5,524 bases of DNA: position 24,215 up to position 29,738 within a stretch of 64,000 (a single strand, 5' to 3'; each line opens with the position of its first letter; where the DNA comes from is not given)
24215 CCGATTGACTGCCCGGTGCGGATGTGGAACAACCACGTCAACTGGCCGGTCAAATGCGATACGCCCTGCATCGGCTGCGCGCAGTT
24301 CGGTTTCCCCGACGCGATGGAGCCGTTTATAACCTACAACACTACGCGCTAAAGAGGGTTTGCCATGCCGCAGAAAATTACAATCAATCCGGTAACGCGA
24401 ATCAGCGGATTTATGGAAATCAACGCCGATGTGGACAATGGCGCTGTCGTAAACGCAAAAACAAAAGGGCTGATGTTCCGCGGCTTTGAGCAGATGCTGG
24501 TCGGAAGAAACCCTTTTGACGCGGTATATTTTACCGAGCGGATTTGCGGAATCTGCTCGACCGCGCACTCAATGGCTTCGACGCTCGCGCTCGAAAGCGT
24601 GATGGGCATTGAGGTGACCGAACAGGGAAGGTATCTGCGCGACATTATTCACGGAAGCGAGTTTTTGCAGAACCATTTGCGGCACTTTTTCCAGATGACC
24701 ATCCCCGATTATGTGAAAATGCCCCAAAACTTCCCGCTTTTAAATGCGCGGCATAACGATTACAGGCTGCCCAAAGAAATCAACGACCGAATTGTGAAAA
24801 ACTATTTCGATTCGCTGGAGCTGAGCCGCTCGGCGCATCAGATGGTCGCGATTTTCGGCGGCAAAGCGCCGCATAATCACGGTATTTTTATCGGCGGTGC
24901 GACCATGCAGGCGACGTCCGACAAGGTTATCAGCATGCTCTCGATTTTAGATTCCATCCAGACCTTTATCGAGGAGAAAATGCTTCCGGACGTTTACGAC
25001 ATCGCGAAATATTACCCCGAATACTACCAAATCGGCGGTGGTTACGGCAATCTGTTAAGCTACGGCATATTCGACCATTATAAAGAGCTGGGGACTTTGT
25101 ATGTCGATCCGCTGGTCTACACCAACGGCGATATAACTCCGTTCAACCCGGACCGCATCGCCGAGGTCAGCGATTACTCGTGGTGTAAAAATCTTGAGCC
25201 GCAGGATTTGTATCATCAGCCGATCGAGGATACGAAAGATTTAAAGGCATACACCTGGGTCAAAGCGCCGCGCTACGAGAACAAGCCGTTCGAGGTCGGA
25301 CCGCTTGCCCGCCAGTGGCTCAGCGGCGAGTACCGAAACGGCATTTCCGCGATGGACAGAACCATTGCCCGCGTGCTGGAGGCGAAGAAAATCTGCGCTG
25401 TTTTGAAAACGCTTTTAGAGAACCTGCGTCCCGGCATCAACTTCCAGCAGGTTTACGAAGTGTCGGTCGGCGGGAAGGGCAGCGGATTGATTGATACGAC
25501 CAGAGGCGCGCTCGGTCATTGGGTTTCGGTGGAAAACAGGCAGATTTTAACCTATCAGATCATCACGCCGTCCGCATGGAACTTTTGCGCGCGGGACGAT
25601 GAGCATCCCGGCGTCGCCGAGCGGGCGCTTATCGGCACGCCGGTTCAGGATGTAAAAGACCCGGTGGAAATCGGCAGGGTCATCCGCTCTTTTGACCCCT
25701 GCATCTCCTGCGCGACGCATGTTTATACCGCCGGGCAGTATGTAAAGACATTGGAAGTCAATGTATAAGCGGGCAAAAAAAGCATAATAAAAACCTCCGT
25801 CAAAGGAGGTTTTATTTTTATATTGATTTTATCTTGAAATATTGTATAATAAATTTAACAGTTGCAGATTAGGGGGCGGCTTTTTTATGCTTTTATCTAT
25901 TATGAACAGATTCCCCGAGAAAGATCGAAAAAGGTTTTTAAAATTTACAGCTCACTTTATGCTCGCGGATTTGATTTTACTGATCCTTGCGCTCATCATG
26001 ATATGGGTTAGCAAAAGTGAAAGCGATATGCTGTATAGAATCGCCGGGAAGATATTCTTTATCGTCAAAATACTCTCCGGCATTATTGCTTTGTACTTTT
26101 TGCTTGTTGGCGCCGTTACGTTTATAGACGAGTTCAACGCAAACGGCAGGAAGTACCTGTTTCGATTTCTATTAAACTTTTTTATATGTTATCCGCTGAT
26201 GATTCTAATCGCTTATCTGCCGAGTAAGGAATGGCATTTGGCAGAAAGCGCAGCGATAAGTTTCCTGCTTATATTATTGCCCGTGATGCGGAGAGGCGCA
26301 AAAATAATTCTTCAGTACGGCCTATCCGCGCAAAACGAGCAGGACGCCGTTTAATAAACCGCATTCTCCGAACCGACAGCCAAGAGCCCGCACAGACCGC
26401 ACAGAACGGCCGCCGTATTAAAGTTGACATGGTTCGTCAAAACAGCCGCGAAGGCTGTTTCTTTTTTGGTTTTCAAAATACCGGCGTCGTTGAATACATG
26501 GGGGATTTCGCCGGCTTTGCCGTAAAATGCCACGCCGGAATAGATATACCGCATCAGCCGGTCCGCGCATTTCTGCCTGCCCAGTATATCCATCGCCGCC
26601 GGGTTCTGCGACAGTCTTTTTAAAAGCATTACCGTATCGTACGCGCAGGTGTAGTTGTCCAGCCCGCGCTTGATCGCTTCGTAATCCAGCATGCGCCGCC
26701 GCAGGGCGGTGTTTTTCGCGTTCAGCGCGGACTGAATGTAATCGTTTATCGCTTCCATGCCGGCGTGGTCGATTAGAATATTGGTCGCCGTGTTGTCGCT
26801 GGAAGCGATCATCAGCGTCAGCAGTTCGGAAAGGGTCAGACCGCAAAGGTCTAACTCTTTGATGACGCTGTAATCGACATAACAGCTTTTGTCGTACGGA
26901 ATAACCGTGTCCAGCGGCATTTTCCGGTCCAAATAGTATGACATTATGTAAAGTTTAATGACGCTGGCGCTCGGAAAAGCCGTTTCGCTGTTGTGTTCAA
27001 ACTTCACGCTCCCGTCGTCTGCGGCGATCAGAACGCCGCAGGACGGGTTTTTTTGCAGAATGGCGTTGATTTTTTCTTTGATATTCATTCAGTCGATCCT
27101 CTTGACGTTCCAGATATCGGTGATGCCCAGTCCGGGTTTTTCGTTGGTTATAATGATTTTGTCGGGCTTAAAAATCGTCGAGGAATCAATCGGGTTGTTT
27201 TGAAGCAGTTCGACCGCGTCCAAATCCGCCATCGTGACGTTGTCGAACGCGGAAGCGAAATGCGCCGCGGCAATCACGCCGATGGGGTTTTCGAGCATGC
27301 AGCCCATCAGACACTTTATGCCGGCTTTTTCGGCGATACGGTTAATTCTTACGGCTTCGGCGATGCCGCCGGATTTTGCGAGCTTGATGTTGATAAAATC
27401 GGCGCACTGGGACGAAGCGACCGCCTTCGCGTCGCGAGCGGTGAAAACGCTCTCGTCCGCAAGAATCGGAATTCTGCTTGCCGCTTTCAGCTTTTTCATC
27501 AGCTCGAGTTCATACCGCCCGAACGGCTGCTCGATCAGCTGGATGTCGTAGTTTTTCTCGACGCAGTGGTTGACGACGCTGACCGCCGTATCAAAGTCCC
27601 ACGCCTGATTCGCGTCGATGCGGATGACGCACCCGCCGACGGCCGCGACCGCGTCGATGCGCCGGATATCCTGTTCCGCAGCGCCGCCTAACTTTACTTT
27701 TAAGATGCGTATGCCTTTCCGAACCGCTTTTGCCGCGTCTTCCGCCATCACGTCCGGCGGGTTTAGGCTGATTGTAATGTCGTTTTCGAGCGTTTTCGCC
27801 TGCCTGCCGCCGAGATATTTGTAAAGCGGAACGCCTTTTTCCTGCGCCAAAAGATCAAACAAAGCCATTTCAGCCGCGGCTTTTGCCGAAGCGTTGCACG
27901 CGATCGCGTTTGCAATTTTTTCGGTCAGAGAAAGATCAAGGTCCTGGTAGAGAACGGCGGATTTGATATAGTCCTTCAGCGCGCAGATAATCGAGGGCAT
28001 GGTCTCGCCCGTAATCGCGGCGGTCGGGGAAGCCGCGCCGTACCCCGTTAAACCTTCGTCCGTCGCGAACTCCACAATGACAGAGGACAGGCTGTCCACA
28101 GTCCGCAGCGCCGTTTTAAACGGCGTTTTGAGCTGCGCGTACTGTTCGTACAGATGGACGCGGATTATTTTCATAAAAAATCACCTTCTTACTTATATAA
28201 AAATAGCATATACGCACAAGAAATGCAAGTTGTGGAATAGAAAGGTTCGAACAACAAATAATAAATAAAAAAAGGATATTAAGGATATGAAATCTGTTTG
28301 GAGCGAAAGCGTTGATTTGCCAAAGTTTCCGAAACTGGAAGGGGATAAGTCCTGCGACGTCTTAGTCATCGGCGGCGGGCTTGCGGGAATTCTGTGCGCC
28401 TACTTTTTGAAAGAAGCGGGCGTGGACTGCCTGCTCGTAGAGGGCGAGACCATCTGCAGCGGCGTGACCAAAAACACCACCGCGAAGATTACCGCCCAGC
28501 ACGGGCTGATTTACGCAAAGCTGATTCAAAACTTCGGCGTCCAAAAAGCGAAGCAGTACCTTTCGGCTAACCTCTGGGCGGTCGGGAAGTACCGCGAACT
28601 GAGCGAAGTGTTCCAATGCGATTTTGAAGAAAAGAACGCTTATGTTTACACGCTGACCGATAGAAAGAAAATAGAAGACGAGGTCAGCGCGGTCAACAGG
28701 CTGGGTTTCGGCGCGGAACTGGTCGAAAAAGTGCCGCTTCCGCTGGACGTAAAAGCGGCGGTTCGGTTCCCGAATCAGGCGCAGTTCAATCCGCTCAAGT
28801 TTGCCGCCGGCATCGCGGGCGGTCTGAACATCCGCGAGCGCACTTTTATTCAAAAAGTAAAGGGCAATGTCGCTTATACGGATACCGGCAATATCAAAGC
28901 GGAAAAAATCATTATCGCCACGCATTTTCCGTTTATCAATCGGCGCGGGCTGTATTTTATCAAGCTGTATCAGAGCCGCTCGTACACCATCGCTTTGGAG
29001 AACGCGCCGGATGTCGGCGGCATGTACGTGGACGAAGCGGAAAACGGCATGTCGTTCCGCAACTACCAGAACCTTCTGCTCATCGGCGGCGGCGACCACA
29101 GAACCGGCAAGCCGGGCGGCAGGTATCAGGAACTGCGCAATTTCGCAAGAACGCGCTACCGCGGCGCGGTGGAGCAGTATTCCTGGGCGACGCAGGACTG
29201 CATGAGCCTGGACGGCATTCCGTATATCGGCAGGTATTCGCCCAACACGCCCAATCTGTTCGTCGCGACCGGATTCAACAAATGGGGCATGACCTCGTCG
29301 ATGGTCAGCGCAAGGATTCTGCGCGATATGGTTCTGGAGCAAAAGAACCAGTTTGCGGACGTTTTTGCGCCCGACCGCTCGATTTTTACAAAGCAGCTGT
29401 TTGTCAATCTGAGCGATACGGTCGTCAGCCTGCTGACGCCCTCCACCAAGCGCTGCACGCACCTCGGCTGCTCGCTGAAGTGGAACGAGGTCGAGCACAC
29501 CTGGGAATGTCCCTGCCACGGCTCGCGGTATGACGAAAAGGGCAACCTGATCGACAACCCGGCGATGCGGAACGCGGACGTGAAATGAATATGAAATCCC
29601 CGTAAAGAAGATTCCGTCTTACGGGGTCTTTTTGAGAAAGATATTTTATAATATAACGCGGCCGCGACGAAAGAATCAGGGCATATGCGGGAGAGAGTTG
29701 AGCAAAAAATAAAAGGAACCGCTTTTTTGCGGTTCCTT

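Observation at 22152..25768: Compact, atypically organised [NiFe]-hydrogenase cluster with a cytochrome-b5-like protein in place of a membrane cytochrome b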

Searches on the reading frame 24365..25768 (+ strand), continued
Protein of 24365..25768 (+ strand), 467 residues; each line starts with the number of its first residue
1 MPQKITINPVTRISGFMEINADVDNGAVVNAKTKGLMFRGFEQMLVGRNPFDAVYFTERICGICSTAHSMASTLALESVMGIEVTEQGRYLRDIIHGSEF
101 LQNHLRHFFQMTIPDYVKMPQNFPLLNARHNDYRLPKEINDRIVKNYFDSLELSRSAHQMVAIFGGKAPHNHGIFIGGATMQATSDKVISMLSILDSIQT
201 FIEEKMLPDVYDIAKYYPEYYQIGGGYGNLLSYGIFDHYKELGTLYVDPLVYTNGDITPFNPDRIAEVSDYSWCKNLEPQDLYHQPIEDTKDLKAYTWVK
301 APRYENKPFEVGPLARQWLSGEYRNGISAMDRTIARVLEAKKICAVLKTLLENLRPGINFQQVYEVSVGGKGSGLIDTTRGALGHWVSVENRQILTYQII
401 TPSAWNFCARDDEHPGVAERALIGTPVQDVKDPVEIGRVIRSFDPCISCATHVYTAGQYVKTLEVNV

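Call 33: get_annotated_region(hit=H3, flank=4000)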
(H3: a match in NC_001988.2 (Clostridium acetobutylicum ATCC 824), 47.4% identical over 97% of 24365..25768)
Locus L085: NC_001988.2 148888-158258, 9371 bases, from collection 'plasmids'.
description: Clostridium acetobutylicum ATCC 824 plasmid pSOL1, complete sequence
organism: Clostridium acetobutylicum ATCC 824 (NCBI taxid 272562)
taxonomy: Bacteria; Bacillota; Clostridia; Eubacteriales; Clostridiaceae; Clostridium; Clostridium acetobutylicum; Clostridium acetobutylicum ATCC 824
host: -; source: -; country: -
typing (MOB-suite, as given by PLSDB): non-mobilizable; replicon rep_cluster_994
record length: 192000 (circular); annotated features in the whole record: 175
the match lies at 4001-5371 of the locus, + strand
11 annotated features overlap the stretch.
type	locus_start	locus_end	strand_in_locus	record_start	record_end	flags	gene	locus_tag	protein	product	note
CDS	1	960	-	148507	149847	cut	-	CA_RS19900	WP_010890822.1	ATP-grasp domain-containing protein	-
CDS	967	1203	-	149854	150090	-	-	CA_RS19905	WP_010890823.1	acyl carrier protein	GO:0006633 - fatty acid biosynthetic process [Evidence IEA]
CDS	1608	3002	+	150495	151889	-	-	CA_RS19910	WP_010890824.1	Na+/H+ antiporter NhaC family protein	-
CDS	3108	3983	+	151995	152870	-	-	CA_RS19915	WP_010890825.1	hydrogenase small subunit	-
CDS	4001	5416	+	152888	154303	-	-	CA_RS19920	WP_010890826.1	nickel-dependent hydrogenase large subunit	-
CDS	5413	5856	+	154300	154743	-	-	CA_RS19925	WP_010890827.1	hydrogenase maturation protease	-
CDS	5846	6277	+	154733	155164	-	-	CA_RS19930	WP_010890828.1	cytochrome b5 domain-containing protein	-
CDS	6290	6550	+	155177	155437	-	-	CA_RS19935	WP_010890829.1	hypothetical protein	-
CDS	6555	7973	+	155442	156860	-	-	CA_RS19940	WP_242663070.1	Sua5/YciO/YrdC/YwlC family protein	-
CDS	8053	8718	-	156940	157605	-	-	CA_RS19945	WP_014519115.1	DUF421 domain-containing protein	-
CDS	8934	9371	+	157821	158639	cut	-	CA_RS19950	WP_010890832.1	phospholipase C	-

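Call 38: find_encoding_contigs(protein=P0001, flank=1000, max_places=3)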
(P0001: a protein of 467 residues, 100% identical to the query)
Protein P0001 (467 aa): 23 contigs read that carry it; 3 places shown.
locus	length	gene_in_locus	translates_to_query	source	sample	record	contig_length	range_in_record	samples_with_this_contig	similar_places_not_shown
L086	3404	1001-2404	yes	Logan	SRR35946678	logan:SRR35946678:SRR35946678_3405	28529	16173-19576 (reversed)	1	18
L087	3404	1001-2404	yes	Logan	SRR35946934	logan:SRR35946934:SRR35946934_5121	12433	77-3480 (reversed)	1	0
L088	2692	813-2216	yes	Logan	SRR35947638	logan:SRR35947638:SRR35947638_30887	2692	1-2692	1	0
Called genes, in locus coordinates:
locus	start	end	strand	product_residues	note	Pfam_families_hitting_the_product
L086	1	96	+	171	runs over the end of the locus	PF00173:Cyt-b5 (weak)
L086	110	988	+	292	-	PF01058:Oxidored_q6, PF14720:NiFe_hyd_SSU_C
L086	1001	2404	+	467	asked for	PF00374:NiFeSe_Hases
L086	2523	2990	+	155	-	-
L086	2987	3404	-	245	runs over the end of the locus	PF13354:Beta-lactamase2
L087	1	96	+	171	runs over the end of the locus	PF00173:Cyt-b5 (weak)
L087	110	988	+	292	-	PF01058:Oxidored_q6, PF14720:NiFe_hyd_SSU_C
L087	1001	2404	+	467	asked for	PF00374:NiFeSe_Hases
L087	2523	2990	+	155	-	-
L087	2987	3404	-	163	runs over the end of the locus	?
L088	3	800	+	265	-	?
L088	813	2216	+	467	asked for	PF00374:NiFeSe_Hases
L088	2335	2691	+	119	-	?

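Call 76: search_protein_families(library=pfam, proteins=[L082:960-1325:+, L082:1325-1981:+, L082:1936-4245:+, L082:4263-4481:+, L082:4471-5574:+, L082:5541-6587:+, L082:6621-7100:+, L082:9341-9868:+, L017:1748-2005:+, L017:1986-4340:+], max_evalue=0.01)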
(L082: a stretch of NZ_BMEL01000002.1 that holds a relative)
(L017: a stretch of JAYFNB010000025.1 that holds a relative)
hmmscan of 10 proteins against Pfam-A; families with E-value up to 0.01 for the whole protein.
L082:960-1325:+ (122 aa): 4 families
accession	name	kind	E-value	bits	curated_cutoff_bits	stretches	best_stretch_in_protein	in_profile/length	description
PF01155.25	HypA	-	1.6e-24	86.6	28.9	1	4-117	1-111/112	Hydrogenase/urease nickel incorporation, metallochaperone, hypA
PF21349.2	RUBY_RBDX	-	0.00098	19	26.5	1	78-99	2-23/30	Rubrerythrin, rubredoxin-like domain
PF23470.1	Zn_ribbon_PF0610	-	0.0041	17.3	26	1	78-100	3-28/39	PF0610 rubredoxin-like zinc beta-ribbon domain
PF14446.12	Prok-RING_1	-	0.0074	16.7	29.1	0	76-99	4-27/54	Prokaryotic RING finger family 1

L082:1325-1981:+ (219 aa): 4 families
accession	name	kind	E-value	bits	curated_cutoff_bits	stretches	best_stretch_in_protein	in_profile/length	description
PF02492.25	cobW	-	1.9e-21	76.9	20.7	1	31-191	2-178/180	CobW/HypB/UreG, nucleotide-binding domain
PF00009.33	GTP_EFTU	-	0.00043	20.4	26.5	0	30-85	4-62/188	Elongation factor Tu GTP binding domain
PF03308.22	MeaB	-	0.0028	17.2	23.1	0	27-166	31-182/273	Methylmalonyl Co-A mutase-associated GTPase MeaB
PF13245.12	AAA_19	-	0.0042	17.7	25.1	1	26-89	8-69/134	AAA domain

L082:1936-4245:+ (770 aa): 5 families
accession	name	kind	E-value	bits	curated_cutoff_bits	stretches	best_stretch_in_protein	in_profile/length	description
PF22521.2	HypF_C_2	-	2.2e-76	257.3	27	1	510-760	1-241/241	Carbamoyltransferase, Kae1-like Domain, second subdomain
PF01300.24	Sua5_yciO_yrdC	-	6.1e-40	137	25.1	1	221-392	2-178/178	Telomere recombination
PF17788.7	HypF_C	-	1.3e-31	109.7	23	1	407-501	4-99/99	HypF Kae1-like domain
PF07503.17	zf-HYPF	-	2.9e-28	97.8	23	2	118-150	1-33/34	HypF finger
PF00708.24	Acylphosphatase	-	1.9e-19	70.2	22.5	1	17-99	2-85/85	Acylphosphatase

L082:4263-4481:+ (73 aa): 1 family
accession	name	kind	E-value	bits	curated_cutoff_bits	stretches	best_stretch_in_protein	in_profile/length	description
PF01455.23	HupF_HypC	-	2.8e-22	79.1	28.5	1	1-63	1-63/65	HupF/HypC family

L082:4471-5574:+ (368 aa): 1 family
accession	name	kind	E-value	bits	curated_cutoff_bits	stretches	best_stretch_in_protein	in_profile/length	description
PF01924.21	HypD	-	3.1e-138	461.1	25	1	28-364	11-350/351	Hydrogenase formation hypA family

L082:5541-6587:+ (349 aa): 2 families
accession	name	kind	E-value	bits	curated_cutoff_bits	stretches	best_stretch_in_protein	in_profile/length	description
PF02769.27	AIRS_C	-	1.8e-26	93.6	23.1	1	173-322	1-152/156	AIR synthase related protein, C-terminal domain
PF00586.29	AIRS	-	2.7e-20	73.3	24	1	52-161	5-112/112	AIR synthase related protein, N-terminal domain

L082:6621-7100:+ (160 aa): 1 family
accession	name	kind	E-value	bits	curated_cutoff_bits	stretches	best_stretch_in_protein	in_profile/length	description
PF00173.33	Cyt-b5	-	4.5e-08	33.4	23.7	1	89-159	1-73/74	Cytochrome b5-like Heme/Steroid binding domain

L082:9341-9868:+ (176 aa): 1 family
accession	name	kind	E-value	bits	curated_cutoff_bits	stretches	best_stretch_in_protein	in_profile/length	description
PF01750.23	HycI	-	2.8e-11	43.8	23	1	43-162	1-127/130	Hydrogenase maturation protease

L017:1748-2005:+ (86 aa): 1 family
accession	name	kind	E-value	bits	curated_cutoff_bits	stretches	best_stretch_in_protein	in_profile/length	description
PF01155.25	HypA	-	0.0056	17.1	28.9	1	1-49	1-49/112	Hydrogenase/urease nickel incorporation, metallochaperone, hypA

L017:1986-4340:+ (785 aa): 7 families
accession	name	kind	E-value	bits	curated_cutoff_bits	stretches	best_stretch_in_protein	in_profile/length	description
PF22521.2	HypF_C_2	-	1.8e-73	247.7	27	1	507-749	1-241/241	Carbamoyltransferase, Kae1-like Domain, second subdomain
PF01300.24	Sua5_yciO_yrdC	-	2.7e-45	154.5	25.1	1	216-390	2-178/178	Telomere recombination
PF17788.7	HypF_C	-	9.9e-32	110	23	1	404-498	4-99/99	HypF Kae1-like domain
PF07503.17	zf-HYPF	-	1e-27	96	23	2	164-196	1-33/34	HypF finger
PF00708.24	Acylphosphatase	-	1e-18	67.9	22.5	1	14-95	3-85/85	Acylphosphatase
PF00814.31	TsaD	-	0.0026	18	24.8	0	649-733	175-248/264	tRNA N6-adenosine threonylcarbamoyltransferase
PF06544.18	Prp3_C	-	0.0094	16.4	27.6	0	29-69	17-57/138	Small nuclear ribonucleoprotein Prp3, C-terminal domain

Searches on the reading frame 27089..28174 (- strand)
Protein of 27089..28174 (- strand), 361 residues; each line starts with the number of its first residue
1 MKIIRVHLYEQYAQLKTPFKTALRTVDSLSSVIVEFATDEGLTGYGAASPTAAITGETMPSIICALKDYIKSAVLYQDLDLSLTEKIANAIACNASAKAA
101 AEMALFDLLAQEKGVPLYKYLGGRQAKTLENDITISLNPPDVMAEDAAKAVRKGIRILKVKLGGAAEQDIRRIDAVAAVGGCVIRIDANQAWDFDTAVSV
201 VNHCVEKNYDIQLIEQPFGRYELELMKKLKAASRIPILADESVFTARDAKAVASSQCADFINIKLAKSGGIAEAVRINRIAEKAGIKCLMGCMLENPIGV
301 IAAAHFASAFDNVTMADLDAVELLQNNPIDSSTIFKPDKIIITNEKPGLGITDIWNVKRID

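Call 85: search_protein_families(library=pfam, proteins=[window:27089-28174:-], max_evalue=0.001)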
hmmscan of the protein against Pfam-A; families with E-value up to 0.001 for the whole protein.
window:27089-28174:- (361 aa): 3 families
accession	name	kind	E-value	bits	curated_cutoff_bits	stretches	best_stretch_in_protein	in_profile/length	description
PF13378.12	MR_MLE_C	-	2.7e-46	158.5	29.4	1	143-352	2-214/219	Enolase C-terminal domain-like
PF02746.21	MR_MLE_N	-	1.3e-15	58.1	22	1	4-122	2-117/117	Mandelate racemase / muconate lactonizing enzyme, N-terminal domain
PF07476.17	MAAL_C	-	2.7e-07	30.5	27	1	225-312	129-218/249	Methylaspartate ammonia-lyase C-terminus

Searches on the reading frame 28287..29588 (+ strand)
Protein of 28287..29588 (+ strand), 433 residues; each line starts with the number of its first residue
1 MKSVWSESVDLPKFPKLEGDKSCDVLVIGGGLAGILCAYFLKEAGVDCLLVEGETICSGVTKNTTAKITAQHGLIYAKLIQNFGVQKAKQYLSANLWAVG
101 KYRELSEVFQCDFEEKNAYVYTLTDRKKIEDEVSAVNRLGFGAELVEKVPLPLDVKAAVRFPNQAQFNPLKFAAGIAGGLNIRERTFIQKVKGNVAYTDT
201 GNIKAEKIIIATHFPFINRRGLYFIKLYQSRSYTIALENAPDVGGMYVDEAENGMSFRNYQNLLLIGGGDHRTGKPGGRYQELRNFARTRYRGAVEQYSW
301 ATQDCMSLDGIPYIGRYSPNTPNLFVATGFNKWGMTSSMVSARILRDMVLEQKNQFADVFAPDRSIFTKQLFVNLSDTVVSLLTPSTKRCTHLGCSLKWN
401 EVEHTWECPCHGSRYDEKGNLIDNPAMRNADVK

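Call 85: search_protein_families(library=pfam, proteins=[window:28287-29588:+], max_evalue=0.001)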
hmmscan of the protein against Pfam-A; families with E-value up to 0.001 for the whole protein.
window:28287-29588:+ (433 aa): 7 families
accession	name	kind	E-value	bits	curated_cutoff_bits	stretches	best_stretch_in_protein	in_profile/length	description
PF01266.30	DAO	-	1.4e-38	133.8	27.9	1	24-347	1-352/353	FAD dependent oxidoreductase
PF00355.32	Rieske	-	1.1e-09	38.5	20.3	1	388-429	41-83/88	Rieske [2Fe-2S] domain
PF13450.12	NAD_binding_8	-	1.1e-07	32.5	21.9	1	27-66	1-40/68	NAD(P)-binding Rossmann-like domain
PF00890.30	FAD_binding_2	-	2.5e-07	30.7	20.4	1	24-58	1-35/414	FAD binding domain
PF01494.25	FAD_binding_3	-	1.3e-06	28.3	22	1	23-53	2-32/349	FAD binding domain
PF07992.20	Pyr_redox_2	-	2.2e-05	24.5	26.1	1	24-70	2-48/291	Pyridine nucleotide-disulphide oxidoreductase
PF12831.13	FAD_oxidored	-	0.00019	21.3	27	1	24-61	1-38/416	FAD dependent oxidoreductase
